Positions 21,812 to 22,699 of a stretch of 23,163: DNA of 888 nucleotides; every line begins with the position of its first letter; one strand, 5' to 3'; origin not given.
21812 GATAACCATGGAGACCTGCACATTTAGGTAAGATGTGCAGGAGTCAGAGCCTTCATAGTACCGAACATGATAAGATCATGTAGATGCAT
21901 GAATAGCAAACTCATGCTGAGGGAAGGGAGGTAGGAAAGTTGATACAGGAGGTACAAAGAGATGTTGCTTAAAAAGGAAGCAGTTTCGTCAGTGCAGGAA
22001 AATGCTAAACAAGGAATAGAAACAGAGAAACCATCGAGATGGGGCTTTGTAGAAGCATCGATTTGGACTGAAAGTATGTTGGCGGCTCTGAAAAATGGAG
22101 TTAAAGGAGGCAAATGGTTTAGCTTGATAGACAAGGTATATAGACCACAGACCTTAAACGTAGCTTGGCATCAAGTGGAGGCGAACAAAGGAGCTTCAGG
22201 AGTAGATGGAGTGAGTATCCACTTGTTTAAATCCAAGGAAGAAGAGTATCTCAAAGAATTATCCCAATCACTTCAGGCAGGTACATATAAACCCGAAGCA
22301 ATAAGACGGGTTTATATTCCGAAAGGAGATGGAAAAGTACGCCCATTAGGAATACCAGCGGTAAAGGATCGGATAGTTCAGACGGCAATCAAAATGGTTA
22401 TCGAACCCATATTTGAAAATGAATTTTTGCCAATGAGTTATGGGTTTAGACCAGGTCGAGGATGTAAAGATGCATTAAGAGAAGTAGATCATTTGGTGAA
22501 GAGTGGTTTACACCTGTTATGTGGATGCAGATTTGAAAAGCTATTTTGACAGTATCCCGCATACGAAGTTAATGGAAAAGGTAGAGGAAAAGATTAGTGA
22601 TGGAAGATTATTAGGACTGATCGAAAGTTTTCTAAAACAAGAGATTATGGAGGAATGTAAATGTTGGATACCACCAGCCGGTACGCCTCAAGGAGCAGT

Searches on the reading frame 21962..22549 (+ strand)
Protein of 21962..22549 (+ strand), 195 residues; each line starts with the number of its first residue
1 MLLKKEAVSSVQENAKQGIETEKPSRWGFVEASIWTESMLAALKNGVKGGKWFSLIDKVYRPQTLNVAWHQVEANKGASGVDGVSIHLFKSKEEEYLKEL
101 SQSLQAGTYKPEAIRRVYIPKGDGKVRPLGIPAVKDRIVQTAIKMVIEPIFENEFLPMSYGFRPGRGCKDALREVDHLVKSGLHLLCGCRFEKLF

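Call 37: search_protein_families(library=pfam, proteins=[window:21962-22549:+], max_evalue=0.01)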
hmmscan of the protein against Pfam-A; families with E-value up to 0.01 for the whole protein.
window:21962-22549:+ (195 aa): 1 family
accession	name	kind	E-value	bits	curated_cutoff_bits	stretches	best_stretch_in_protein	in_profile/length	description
PF00078.32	RVT_1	-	1.6e-09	38.2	29.6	1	119-178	1-60/205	Reverse transcriptase (RNA-dependent DNA polymerase)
